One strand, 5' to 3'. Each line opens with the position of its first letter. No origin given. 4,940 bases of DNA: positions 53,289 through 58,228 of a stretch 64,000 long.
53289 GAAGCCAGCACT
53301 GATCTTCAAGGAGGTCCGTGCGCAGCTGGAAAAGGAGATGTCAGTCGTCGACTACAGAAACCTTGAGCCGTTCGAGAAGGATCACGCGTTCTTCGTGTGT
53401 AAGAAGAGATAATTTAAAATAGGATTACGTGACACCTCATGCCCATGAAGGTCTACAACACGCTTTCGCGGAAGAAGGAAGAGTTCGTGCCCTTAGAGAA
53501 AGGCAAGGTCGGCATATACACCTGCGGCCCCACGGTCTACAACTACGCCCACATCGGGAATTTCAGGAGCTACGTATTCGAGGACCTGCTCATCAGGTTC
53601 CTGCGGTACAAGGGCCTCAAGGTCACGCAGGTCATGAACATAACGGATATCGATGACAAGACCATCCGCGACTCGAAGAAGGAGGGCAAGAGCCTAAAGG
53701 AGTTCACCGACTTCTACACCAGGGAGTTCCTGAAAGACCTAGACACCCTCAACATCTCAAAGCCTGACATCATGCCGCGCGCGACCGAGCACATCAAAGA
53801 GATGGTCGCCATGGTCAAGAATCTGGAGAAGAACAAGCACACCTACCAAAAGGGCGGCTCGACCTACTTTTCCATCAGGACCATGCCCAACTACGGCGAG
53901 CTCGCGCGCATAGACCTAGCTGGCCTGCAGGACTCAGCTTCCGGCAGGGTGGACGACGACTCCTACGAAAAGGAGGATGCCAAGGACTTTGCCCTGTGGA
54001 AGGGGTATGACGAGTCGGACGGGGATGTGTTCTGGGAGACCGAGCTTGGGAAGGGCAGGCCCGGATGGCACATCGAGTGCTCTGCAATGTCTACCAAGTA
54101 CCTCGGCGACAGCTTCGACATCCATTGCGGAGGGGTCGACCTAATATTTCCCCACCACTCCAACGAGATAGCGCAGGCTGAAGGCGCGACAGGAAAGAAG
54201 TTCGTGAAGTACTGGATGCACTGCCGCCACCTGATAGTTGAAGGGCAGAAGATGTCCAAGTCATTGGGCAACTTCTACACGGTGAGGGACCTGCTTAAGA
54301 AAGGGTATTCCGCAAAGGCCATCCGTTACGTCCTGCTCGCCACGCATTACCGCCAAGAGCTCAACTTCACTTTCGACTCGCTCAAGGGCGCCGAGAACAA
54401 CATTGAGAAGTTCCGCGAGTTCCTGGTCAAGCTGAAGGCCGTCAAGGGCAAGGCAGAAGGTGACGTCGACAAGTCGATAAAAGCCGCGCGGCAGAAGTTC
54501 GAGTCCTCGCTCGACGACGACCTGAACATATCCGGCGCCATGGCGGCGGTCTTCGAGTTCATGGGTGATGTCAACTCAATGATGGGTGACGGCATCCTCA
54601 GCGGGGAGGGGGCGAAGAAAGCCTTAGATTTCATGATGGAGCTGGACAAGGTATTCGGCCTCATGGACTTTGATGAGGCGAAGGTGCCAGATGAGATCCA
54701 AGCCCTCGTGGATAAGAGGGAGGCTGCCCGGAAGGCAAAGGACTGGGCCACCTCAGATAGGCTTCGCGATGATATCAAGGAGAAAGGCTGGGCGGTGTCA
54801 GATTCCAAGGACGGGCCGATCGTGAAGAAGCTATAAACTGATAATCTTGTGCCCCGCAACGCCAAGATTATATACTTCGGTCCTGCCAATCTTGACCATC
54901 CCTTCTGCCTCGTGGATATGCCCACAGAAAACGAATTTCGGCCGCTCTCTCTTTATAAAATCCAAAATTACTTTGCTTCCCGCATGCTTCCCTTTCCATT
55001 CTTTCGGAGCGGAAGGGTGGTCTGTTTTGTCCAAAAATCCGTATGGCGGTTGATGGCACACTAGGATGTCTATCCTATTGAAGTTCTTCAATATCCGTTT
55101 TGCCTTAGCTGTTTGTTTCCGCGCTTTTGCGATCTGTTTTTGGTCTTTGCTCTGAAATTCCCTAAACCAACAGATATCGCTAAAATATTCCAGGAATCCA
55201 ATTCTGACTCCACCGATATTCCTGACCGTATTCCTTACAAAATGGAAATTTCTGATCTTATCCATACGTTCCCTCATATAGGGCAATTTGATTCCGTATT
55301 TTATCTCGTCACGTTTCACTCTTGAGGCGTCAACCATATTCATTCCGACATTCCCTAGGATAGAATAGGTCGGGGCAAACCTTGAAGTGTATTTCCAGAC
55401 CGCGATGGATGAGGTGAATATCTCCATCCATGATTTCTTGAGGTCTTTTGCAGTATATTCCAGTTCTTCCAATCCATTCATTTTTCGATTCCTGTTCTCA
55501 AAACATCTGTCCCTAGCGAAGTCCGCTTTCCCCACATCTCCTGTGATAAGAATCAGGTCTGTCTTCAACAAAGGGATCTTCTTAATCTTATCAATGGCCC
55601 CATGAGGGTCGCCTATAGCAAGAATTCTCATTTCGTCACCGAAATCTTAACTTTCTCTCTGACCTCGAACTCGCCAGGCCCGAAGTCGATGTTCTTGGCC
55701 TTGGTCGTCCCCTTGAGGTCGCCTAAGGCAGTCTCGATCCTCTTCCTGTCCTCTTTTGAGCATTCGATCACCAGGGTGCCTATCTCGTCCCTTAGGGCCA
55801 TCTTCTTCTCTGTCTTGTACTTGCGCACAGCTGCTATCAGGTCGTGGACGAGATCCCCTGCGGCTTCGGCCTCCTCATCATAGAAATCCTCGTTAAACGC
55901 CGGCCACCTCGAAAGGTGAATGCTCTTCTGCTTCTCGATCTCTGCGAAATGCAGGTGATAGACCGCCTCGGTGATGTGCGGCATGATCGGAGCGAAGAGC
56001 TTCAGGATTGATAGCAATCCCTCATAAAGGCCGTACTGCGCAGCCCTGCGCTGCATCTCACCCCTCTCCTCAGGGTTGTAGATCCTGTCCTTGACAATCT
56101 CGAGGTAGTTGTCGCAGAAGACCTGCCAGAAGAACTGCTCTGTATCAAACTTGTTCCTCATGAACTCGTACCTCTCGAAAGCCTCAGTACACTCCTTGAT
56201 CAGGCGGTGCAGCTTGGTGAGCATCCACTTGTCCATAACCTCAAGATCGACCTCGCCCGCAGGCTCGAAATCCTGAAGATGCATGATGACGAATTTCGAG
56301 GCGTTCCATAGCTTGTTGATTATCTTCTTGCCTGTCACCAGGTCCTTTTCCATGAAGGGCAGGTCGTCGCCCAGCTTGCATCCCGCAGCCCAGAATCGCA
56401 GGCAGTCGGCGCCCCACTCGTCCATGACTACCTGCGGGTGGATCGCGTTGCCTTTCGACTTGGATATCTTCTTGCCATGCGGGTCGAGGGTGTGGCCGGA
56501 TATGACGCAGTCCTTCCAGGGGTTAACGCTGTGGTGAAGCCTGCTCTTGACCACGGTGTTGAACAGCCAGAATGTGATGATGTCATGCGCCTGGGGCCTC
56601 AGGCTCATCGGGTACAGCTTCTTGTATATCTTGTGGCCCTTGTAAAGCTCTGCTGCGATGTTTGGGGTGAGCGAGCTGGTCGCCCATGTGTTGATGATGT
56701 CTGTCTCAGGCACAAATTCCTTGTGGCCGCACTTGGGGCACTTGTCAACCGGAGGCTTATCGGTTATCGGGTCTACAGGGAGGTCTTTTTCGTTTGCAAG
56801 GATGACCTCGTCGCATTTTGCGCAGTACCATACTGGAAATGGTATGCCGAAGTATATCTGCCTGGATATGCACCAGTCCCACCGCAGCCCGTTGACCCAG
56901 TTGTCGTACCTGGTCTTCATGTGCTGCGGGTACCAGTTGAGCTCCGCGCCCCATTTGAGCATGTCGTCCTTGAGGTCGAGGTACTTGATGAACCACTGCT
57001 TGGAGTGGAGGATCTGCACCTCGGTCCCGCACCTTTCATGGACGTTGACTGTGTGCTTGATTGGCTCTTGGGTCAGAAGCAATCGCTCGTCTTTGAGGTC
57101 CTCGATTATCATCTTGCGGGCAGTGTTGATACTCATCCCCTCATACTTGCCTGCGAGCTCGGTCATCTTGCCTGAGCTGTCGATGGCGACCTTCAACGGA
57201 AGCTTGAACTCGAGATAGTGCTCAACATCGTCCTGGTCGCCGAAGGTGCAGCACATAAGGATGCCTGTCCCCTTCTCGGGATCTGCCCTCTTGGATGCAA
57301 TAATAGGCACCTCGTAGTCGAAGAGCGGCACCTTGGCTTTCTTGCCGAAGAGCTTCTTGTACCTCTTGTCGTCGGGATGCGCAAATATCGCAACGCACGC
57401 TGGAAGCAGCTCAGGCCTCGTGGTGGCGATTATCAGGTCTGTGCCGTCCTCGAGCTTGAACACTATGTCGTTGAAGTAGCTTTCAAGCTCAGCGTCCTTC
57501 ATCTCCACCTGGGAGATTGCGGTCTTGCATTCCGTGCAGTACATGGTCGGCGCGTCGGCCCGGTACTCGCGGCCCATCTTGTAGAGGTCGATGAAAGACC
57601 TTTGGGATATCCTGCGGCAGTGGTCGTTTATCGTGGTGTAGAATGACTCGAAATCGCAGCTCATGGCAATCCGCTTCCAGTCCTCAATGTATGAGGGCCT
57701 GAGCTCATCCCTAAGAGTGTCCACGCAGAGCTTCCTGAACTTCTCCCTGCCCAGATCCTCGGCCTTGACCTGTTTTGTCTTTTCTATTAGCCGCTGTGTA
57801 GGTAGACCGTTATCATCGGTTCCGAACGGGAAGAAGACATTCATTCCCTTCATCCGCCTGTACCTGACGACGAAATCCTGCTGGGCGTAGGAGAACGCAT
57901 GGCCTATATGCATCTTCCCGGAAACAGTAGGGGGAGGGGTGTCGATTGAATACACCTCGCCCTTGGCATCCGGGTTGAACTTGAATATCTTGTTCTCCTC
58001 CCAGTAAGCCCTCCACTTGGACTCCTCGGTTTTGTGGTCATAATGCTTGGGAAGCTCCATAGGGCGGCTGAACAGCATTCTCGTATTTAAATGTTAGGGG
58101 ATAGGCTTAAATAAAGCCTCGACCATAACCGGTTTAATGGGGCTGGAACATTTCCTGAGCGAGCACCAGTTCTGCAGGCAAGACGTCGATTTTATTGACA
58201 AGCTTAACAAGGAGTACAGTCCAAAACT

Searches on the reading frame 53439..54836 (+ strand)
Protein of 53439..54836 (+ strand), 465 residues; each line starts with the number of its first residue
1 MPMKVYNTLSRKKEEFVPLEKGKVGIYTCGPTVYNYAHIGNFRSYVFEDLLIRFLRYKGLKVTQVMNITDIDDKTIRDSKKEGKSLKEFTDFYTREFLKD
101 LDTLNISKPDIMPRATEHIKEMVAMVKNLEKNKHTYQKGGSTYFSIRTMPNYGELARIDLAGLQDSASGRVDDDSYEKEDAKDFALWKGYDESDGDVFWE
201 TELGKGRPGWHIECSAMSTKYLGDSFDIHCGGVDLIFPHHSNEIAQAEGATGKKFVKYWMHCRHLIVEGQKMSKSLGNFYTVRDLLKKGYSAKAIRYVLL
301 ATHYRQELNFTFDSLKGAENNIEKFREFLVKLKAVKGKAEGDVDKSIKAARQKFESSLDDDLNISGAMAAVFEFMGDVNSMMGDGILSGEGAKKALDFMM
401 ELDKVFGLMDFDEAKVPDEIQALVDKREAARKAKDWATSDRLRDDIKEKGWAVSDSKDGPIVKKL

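Call 41: search_protein_families(library=pfam, proteins=[window:53439-54836:+], max_evalue=0.00001)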
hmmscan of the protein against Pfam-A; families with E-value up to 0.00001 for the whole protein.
window:53439-54836:+ (465 aa): 6 families
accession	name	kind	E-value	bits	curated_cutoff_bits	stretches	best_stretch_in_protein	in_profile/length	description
PF01406.26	tRNA-synt_1e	-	8.2e-111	370.6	27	1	16-318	2-299/301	tRNA synthetases class I (C) catalytic domain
PF09334.17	tRNA-synt_1g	-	5.9e-16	58.7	20.1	2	34-148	11-126/391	tRNA synthetases class I (M)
PF00133.28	tRNA-synt_1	-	6.5e-08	32.2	22.7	1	232-310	335-413/414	tRNA synthetases class I (I, L, M and V)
PF01921.24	tRNA-synt_1f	-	1.3e-07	31.4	27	0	266-330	277-340/360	tRNA synthetases class I (K)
PF23493.1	CysS_C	-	1.6e-07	31.8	23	1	416-458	4-46/51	Cysteinyl-tRNA ligase anticodon binding domain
PF09190.17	DALR_2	-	3.2e-07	31.2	22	1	353-408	1-55/57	DALR domain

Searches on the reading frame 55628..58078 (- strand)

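Call 41: search_protein_families(library=pfam, proteins=[window:55628-58078:-], max_evalue=0.00001)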
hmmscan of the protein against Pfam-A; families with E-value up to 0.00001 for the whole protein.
window:55628-58078:- (816 aa): 3 families
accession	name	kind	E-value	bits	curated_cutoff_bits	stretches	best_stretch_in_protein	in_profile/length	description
PF00133.28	tRNA-synt_1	-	8.6e-80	268.9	22.7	1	22-573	2-411/414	tRNA synthetases class I (I, L, M and V)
PF08264.19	Anticodon_1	-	3.1e-38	131.4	25.1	1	616-765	1-143/148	Anticodon-binding domain of tRNA ligase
PF09334.17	tRNA-synt_1g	-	4.3e-25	88.7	20.1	1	45-189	3-131/391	tRNA synthetases class I (M)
